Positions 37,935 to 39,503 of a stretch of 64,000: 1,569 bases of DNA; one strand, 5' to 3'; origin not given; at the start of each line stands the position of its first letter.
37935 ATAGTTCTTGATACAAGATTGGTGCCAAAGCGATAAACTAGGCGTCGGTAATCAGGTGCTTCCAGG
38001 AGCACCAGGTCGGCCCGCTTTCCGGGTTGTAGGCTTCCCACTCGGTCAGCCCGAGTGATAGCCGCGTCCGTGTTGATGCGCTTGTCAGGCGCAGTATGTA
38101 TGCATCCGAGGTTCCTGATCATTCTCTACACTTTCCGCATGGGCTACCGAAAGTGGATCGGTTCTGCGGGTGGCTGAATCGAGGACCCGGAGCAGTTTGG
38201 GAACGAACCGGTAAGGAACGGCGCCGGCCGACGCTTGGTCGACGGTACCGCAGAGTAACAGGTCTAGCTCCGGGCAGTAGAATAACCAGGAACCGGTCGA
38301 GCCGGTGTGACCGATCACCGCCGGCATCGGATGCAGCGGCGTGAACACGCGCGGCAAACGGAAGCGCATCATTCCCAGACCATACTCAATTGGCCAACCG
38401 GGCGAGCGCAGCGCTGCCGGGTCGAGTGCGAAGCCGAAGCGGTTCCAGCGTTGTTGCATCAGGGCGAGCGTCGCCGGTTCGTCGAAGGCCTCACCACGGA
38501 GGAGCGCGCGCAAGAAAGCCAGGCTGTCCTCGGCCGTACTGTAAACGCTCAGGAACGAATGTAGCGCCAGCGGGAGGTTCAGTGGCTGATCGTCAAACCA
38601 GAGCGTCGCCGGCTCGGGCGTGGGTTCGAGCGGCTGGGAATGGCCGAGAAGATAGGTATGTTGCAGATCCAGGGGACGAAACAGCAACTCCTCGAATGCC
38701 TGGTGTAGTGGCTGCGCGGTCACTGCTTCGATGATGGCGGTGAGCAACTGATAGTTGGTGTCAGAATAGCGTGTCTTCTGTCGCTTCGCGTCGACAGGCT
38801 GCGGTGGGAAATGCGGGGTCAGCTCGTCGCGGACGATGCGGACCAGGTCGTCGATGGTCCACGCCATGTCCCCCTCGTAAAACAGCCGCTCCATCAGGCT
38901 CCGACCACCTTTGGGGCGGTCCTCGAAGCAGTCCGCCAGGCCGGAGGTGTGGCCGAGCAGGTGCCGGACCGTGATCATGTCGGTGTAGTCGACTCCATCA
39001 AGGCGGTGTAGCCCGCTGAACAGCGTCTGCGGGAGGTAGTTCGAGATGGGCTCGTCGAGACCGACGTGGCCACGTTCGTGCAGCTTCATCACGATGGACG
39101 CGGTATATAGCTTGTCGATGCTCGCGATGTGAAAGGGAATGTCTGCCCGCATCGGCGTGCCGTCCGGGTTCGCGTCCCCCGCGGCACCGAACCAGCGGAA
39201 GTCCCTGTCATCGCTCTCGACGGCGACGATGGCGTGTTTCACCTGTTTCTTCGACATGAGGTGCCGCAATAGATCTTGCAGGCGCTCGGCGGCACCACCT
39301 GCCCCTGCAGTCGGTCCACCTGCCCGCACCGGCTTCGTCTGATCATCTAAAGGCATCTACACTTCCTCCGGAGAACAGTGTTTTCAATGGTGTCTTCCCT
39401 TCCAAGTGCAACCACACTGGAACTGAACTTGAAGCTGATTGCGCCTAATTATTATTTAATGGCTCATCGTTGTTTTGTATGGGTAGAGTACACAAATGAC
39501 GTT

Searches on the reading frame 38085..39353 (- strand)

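Call 79: search_protein_families(library=pfam, proteins=[window:38085-39353:-], max_evalue=0.00001)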
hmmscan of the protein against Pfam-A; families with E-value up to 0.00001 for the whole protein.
window:38085-39353:- (422 aa): 1 family
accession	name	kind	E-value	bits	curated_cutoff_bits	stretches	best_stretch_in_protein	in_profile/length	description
PF00144.29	Beta-lactamase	-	6.3e-44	150.9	27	1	26-365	2-302/329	Beta-lactamase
